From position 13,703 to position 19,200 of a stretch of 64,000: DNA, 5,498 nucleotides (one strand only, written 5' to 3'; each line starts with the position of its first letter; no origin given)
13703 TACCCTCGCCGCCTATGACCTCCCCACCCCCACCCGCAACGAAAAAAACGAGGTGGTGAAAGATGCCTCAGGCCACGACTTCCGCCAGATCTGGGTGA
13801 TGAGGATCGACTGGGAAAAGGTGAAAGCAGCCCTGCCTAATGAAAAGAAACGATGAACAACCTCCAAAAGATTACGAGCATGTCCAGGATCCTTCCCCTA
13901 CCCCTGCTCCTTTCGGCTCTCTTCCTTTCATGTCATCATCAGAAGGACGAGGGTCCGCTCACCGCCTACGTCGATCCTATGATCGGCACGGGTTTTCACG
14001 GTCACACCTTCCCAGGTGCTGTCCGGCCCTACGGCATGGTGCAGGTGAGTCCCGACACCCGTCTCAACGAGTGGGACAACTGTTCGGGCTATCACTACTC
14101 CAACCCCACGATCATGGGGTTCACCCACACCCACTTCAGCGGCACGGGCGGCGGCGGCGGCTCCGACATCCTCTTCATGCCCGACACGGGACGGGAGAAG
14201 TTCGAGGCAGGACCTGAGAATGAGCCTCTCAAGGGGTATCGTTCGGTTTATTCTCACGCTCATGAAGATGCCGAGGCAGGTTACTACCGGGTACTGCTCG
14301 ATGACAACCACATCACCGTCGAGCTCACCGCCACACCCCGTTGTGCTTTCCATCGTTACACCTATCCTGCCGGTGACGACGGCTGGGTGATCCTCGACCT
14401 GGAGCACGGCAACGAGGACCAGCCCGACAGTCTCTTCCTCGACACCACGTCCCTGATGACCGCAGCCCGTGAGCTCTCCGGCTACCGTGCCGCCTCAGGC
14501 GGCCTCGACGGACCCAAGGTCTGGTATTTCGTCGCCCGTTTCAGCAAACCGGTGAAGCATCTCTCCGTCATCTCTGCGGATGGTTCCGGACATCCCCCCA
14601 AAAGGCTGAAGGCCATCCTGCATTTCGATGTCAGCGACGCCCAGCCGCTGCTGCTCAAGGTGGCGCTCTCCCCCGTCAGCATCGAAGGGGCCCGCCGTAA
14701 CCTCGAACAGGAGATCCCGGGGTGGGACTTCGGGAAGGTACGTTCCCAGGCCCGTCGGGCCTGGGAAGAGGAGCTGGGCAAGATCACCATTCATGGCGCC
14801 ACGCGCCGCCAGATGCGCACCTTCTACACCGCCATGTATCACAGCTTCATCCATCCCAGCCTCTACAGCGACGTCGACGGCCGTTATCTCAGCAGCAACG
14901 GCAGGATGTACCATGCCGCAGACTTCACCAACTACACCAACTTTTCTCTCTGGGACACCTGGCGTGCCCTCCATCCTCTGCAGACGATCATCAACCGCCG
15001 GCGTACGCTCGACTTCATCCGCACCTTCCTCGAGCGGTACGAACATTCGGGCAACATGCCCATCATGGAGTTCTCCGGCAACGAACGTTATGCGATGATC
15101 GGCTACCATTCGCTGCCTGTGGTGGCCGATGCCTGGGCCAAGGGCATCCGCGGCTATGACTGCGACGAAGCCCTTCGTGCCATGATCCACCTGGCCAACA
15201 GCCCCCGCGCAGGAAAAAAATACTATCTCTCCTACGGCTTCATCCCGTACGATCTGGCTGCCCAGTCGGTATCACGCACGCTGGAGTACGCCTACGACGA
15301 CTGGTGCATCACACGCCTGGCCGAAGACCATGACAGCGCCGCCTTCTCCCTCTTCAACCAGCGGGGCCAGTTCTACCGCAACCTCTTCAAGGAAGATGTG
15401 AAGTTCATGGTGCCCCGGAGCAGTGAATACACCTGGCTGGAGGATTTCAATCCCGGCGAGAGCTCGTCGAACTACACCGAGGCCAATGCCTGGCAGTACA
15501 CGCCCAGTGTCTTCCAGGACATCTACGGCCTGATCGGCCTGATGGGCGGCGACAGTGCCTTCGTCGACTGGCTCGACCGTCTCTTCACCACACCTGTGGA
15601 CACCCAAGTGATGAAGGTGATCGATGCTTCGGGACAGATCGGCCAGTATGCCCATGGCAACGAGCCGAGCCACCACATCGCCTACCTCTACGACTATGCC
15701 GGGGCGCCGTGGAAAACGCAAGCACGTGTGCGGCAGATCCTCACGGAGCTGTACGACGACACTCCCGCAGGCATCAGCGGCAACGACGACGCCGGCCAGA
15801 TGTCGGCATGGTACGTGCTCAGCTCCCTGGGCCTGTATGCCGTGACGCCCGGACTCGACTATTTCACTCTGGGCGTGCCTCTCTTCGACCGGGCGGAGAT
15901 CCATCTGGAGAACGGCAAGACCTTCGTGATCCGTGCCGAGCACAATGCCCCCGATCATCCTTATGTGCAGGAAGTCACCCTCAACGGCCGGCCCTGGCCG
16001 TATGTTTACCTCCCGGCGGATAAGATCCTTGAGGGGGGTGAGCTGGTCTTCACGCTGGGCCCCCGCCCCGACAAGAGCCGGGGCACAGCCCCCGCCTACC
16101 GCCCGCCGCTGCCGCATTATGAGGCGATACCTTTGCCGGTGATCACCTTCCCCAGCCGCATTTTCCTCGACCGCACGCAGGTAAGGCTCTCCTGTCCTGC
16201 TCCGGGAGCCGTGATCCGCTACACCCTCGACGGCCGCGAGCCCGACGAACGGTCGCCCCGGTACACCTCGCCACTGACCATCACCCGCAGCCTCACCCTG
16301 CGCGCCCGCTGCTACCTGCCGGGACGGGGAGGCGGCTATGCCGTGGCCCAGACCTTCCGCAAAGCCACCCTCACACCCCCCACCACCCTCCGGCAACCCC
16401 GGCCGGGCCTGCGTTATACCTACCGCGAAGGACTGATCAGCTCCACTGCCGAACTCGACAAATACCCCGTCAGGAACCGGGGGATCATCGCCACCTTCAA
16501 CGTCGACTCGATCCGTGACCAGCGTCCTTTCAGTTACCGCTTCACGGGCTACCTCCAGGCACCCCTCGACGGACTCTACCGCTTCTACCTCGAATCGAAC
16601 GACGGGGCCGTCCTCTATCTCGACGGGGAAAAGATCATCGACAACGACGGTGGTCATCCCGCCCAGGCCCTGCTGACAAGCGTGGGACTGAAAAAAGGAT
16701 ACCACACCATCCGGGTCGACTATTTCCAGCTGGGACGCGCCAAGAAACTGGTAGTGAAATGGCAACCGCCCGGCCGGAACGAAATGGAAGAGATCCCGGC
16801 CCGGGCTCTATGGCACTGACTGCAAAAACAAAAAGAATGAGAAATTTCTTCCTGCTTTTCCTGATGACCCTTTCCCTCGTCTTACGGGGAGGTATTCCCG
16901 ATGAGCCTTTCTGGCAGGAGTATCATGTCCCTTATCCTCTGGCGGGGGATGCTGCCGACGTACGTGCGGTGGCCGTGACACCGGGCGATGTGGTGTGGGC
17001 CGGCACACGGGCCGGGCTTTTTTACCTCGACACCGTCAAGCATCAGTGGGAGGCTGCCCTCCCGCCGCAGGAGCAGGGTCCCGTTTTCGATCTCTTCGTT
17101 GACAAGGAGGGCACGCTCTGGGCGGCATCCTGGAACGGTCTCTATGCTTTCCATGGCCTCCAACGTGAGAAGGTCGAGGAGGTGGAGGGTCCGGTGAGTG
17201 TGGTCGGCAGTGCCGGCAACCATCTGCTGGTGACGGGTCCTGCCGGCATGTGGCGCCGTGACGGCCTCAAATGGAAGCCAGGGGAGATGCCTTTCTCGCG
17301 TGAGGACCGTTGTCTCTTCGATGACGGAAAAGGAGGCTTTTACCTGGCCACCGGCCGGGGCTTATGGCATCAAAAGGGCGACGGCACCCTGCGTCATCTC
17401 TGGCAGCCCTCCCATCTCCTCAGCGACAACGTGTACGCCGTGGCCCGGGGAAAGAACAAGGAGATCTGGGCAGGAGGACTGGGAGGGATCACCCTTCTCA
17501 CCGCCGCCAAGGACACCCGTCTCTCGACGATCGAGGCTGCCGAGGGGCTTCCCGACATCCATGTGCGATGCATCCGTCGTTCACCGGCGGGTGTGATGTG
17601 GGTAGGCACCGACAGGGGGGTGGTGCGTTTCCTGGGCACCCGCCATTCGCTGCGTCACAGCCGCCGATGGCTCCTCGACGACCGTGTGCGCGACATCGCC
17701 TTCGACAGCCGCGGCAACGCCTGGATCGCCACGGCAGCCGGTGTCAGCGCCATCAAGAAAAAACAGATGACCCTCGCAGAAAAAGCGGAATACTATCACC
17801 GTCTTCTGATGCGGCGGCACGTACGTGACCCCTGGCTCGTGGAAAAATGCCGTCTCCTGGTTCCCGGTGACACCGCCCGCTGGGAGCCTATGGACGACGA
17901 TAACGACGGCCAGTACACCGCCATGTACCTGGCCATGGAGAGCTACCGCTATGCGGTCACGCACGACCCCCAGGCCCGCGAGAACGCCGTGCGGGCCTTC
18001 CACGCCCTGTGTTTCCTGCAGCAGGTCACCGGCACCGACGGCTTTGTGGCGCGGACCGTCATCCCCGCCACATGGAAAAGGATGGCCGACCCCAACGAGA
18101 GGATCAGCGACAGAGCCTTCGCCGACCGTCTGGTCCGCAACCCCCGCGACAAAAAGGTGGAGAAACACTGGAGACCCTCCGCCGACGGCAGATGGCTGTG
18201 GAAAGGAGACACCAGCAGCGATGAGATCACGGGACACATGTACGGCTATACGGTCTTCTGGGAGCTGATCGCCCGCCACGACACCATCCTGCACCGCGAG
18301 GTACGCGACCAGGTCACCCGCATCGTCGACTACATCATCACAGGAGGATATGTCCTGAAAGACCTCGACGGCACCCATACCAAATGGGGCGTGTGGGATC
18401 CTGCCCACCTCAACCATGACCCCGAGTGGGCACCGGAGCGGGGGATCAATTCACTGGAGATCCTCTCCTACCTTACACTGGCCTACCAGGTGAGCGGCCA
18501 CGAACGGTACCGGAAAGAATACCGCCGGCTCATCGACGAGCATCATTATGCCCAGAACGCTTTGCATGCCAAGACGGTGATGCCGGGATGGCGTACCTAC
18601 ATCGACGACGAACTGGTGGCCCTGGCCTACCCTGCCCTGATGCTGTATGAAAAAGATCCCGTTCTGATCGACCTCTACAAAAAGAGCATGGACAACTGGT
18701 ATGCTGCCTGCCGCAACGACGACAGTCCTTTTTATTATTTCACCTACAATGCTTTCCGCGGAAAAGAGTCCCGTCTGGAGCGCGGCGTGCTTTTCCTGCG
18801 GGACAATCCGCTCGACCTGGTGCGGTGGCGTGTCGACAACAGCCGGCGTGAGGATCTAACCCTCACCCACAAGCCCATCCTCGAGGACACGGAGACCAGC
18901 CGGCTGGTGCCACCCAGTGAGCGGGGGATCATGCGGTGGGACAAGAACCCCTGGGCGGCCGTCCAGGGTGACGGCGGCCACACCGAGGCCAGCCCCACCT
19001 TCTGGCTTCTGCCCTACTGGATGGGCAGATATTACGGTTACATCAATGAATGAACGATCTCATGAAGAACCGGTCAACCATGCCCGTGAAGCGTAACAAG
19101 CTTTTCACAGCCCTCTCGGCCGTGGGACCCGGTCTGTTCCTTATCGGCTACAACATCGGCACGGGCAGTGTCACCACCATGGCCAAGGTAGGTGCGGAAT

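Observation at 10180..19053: Two paralogous secreted propeller-plus-helical-domain proteins of unknown function bracketing DUF3748 and a GH92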

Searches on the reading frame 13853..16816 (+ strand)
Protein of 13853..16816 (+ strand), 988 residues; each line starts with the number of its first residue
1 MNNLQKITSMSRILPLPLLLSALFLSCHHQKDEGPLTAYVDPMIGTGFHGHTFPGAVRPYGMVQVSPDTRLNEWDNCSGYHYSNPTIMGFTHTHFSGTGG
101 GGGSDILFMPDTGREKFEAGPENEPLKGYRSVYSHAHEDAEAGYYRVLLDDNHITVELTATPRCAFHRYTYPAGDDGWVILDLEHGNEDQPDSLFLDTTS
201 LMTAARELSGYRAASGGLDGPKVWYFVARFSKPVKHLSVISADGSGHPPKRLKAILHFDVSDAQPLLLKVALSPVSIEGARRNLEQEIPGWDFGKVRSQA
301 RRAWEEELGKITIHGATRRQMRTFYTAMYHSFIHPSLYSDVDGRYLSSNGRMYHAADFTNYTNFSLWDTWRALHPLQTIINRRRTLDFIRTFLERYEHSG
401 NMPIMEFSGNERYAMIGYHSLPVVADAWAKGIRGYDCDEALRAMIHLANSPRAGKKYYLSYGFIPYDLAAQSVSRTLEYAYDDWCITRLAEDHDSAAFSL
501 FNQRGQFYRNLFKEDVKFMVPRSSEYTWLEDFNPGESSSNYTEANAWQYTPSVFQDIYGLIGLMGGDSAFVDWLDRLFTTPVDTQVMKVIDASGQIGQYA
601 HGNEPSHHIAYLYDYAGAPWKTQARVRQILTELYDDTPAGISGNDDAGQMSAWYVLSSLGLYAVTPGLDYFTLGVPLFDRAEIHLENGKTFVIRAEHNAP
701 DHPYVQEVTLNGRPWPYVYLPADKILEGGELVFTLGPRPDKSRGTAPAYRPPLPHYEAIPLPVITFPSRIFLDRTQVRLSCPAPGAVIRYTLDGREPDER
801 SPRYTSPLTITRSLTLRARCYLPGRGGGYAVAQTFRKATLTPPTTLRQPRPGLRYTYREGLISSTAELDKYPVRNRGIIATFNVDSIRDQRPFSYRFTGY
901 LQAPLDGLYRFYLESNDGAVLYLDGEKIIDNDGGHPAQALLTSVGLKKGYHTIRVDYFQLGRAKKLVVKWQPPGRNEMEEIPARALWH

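Call 4: search_protein_families(library=pfam, proteins=[window:13853-16816:+], max_evalue=0.01)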
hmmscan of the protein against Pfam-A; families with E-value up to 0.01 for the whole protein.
window:13853-16816:+ (988 aa): 5 families
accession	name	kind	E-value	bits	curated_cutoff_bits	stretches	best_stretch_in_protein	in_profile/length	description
PF07971.18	Glyco_hydro_92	-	5e-169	563.6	24.6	1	279-736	1-463/464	Glycosyl hydrolase family 92 catalytic domain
PF17678.7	Glyco_hydro_92N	-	3.8e-71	240.1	34.5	1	39-273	1-236/236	Glycosyl hydrolase family 92 N-terminal domain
PF07691.17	PA14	-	1.7e-17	64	24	1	893-976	46-139/147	PA14 domain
PF13290.12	CHB_HEX_C_1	-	2.6e-14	53.3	22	1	774-821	9-56/67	Chitobiase/beta-hexosaminidase C-terminal domain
PF13287.12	Fn3_assoc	-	9e-12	45.4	23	1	777-832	1-56/59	Fn3 associated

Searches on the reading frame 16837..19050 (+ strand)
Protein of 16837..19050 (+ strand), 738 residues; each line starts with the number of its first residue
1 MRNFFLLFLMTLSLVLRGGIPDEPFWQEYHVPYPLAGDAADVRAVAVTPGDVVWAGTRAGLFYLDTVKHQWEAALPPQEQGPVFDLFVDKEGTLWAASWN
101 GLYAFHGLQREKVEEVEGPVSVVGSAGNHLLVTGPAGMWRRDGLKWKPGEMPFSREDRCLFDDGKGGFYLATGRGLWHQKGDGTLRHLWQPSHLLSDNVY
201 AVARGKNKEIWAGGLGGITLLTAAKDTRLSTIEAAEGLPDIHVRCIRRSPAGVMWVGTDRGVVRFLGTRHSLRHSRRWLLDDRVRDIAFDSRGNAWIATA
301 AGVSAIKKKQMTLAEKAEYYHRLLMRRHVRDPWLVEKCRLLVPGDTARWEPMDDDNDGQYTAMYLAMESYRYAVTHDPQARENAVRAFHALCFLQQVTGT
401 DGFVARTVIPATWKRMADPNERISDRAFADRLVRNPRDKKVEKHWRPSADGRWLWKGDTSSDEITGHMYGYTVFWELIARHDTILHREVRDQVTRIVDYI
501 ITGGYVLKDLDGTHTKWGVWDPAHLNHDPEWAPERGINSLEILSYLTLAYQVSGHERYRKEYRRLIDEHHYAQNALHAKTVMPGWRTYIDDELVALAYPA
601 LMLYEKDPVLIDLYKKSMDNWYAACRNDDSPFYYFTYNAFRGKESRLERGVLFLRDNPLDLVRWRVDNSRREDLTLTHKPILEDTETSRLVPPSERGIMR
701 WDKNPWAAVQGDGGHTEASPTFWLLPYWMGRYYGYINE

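Call 4: search_protein_families(library=pfam, proteins=[window:16837-19050:+], max_evalue=0.01)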
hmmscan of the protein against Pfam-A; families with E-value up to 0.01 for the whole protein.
window:16837-19050:+ (738 aa): 1 family
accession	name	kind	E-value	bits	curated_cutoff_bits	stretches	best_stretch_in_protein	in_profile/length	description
PF07494.17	Reg_prop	-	3.3e-16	57.7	20.4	0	237-259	1-23/24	Two component regulator propeller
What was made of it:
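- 16837..19053 (+): Paralog B (B-type subfamily), 738 aa from ATG 16837. Pfam Reg_prop E=3.3e-16 (call 4).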

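Call 5: search_protein_families(library=ncbifam, proteins=[window:16837-19050:+], max_evalue=1)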
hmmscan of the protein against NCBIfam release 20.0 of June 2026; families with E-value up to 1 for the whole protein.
window:16837-19050:+ (738 aa): 1 family
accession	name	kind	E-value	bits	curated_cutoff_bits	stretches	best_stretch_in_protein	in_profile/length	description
NF052228.1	T9SS_PorZ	equivalog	7e-07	28.1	260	1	282-317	532-567/757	type IX secretion system anionic LPS delivery protein PorZ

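Call 49: predict_structure(alignment_id=A2)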
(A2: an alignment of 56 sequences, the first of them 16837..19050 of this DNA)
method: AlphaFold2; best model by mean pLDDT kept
length: 738 residues; sequences in the alignment: 56
mean_pLDDT: 95.3   pTM: 0.93
mean pLDDT of the five models: 95.3, 95.3, 95.3, 94.9, 94.5
residues with pLDDT >= 90: 686; 70-90: 37; 50-70: 15; < 50: 0
segments of 3 or more residues with pLDDT < 50: none
pLDDT, mean of each block of 10 residues (from residue 1): 64 64 97 95 98 98 94 97 98 98 97 96 95 96 92 94 96 97 95 96 96 98 95 96 97 97 94 98 98 98 98 99 98 96 97 93 99 98 99 97 95 94 96 94 96 96 98 98 97 98 96 95 97 96 99 98 98 96 89 98 98 98 94 97 90 97 97 92 90 95 95 97 98 96
secondary structure, 60 per line:
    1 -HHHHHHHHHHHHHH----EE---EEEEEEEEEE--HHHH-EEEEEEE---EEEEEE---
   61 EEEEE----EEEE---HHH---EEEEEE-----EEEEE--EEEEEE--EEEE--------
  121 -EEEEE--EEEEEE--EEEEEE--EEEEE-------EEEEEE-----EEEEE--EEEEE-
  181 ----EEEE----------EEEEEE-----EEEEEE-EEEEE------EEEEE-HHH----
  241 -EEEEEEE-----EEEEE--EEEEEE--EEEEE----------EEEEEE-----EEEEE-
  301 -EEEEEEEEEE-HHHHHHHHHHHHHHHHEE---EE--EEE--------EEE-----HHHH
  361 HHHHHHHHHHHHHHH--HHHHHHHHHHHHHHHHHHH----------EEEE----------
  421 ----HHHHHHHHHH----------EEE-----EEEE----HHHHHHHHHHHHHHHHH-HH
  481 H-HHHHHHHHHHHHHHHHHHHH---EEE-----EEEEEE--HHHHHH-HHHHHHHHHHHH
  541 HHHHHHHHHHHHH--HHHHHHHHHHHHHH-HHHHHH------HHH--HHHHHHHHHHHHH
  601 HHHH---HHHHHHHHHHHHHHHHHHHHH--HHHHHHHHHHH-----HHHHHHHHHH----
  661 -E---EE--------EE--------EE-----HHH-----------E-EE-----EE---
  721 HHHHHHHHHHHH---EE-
elements in order (helices of 4 or more, strands of 3 or more residues): H2-15 E25-34 H37-40 E42-48 E52-57 E61-65 E70-73 E83-88 E94-98 E101-106 E109-112 E122-126 E129-134 E137-142 E145-149 E157-162 E168-172 E175-179 E185-188 E199-204 E210-215 E217-221 E228-232 E242-248 E254-258 E261-266 E269-273 E284-289 E295-299 E302-311 H313-328 E338-340 E349-351 H357-375 H378-396 E407-410 H425-434 E445-447 E453-456 H461-477 H483-502 E506-508 E514-519 H522-527 H529-553 H556-569 H571-576 H588-604 H608-628 H631-641 H647-656 H721-732
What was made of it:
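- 16837..19053 (+): Full-length AF2 model pLDDT 95.3, pTM 0.93 (call 49).
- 16837..16908 (+): B signal peptide region (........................), no Cys. The AF2 N-terminal helix 2-15 has low pLDDT (64) (call 49).
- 16909..17769 (+): B seven-bladed Reg_prop beta-propeller (aa 25-311). 28 strands in the AF2 model (call 49).
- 17653..17691 (+): Conserved propeller loop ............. (R277 and W278 invariant) in blade 7, next to the domain junction. Modelled as a 10-residue loop, 274-283 (call 49).
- On Hybrid two-component system (HTCS) sensor/regulator: The AF2 model shows one propeller followed by the barrel (call 49).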

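Call 51: fold_search(model_id=the predicted structure, library=pdb)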
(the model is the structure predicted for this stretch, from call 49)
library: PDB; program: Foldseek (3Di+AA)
matches with E <= 10: 1191; with E <= 0.001: 624
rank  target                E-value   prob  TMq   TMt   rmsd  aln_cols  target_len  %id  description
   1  3ott_A                2.0e-13  1.00  0.34  0.34   3.6       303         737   16  Crystal Structure of the extracellular domain of the putative one component system BT4673 from B. thetaiotaomicron (released 2011-08-10)
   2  3ott_B                5.0e-13  1.00  0.33  0.33   3.4       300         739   16  Crystal Structure of the extracellular domain of the putative one component system BT4673 from B. thetaiotaomicron (released 2011-08-10)
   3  3va6_B                6.1e-13  1.00  0.33  0.33   3.8       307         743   16  Crystal Structure of the extracellular domain of the putative hybrid two component system BT4673 from B. thetaiotaomic (released 2012-06-13)
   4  2qc5                  6.1e-13  1.00  0.32  0.73   3.9       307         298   12  Streptogramin B lyase structure (released 2008-10-14)
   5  3va6_A                7.1e-13  1.00  0.33  0.32   3.7       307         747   16  Crystal Structure of the extracellular domain of the putative hybrid two component system BT4673 from B. thetaiotaomic (released 2012-06-13)
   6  4a2m_A                8.1e-13  1.00  0.33  0.33   9.1       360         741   16  Structure of the periplasmic domain of the heparin and heparan sulphate sensing hybrid two component system BT4663 in  (released 2012-05-02)
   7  4a2m_D                1.3e-12  1.00  0.33  0.33   9.2       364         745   15  Structure of the periplasmic domain of the heparin and heparan sulphate sensing hybrid two component system BT4663 in  (released 2012-05-02)
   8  4a2m_B                1.7e-12  1.00  0.33  0.33   9.1       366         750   16  Structure of the periplasmic domain of the heparin and heparan sulphate sensing hybrid two component system BT4663 in  (released 2012-05-02)
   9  4a2l_B                1.9e-12  1.00  0.32  0.32   8.7       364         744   16  Structure of the periplasmic domain of the heparin and heparan sulphate sensing hybrid two component system BT4663 in  (released 2012-05-02)
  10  4a2l_C                2.7e-12  1.00  0.33  0.32   7.4       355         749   14  Structure of the periplasmic domain of the heparin and heparan sulphate sensing hybrid two component system BT4663 in  (released 2012-05-02)
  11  4a2m_C                4.0e-12  1.00  0.33  0.33   8.9       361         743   16  Structure of the periplasmic domain of the heparin and heparan sulphate sensing hybrid two component system BT4663 in  (released 2012-05-02)
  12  2z2o_C                5.9e-12  1.00  0.32  0.73   4.2       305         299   11  Crystal Structure of apo virginiamycin B lyase from Staphylococcus aureus (released 2007-06-19)
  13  4a2l_E                6.1e-12  1.00  0.33  0.33   8.9       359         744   15  Structure of the periplasmic domain of the heparin and heparan sulphate sensing hybrid two component system BT4663 in  (released 2012-05-02)
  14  4a2l_A                6.1e-12  1.00  0.33  0.32   8.9       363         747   16  Structure of the periplasmic domain of the heparin and heparan sulphate sensing hybrid two component system BT4663 in  (released 2012-05-02)
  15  2z2o_D                6.4e-12  1.00  0.32  0.73   4.2       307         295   11  Crystal Structure of apo virginiamycin B lyase from Staphylococcus aureus (released 2007-06-19)
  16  4a2l_D                1.1e-11  1.00  0.32  0.32   4.7       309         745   16  Structure of the periplasmic domain of the heparin and heparan sulphate sensing hybrid two component system BT4663 in  (released 2012-05-02)
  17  4a2l_F                1.3e-11  1.00  0.26  0.26  12.9       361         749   16  Structure of the periplasmic domain of the heparin and heparan sulphate sensing hybrid two component system BT4663 in  (released 2012-05-02)
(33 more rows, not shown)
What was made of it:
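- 16909..17769 (+): Foldseek top hits are HTCS sensors BT4673, BT4663 and BT3049 and Vgb lyase (call 51).
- Closest known: Virginiamycin/streptogramin B lyase Vgb. Same: 7-bladed propeller of the same structural class (Foldseek E~6e-13, TMt 0.73, call 51).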

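Call 60: search_solved_structures(query=A2, max_evalue=10)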
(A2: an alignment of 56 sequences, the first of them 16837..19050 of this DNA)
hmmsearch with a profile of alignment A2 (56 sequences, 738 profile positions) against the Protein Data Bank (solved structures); distinct sequences matched with E-value up to 10: 18.
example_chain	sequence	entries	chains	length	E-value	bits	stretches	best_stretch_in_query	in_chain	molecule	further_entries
4a2l_A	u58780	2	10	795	2e-54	188.4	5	42-303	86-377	TWO-COMPONENT SYSTEM SENSOR HISTIDINE KINASE/RESPONSE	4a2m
3v9f_A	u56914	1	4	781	3.4e-52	181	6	155-306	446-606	Two-component system sensor histidine kinase/response regulator, hybrid (One-component sys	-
3ott_A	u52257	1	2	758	2e-33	118.9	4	146-302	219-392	Two-component system sensor histidine kinase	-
3va6_A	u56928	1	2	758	2e-33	118.9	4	146-302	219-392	Two-component system sensor histidine kinase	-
8am5_S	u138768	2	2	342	9.5e-07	30.7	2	142-258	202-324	Photosystem II assembly lipoprotein Ycf48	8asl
3odt_A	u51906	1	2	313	1.3e-05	27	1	83-279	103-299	Protein DOA1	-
9ya3_H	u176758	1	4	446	5.5e-05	24.9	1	87-226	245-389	TLAP2 (thioredoxin-like associated protein), TGME49_232130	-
5m11_A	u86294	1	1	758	0.00016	23.4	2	40-271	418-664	Immunoreactive 84kD antigen PG93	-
5yzv_A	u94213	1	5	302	0.00024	22.8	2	44-265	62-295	Probable serine/threonine-protein kinase PkwA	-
5m89_A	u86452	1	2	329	0.00049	21.8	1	105-266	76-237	Spliceosome WD40 Sc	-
5ojp_A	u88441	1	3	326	0.00059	21.5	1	47-259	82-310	Ycf48-like protein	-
2xbg_A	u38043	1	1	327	0.00062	21.4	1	44-259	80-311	YCF48-LIKE PROTEIN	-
5ojr_A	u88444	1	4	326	0.00065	21.4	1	46-260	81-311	Ycf48-like protein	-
5oj5_A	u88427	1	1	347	0.00079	21.1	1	46-260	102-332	Ycf48-like protein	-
9l5r_q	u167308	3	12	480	0.002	19.7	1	105-266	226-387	Pre-mRNA-processing factor 19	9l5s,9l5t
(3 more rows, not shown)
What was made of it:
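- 16909..17769 (+): Profile vs PDB: 4a2l E=2e-54 (call 60).
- Closest known: Periplasmic sensor domains of Bacteroides hybrid two-component systems. Same: The N-terminal 7-bladed Reg_prop propeller is a clear homolog (profile E=2e-54 to 2e-33, call 60; Foldseek E~1e-13, rmsd 3.4-3.8 A over ~300 columns, call 51).
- The propeller is a sequence-level homolog of HTCS sensor propellers (E=2e-54, call 60; Foldseek, call 51).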
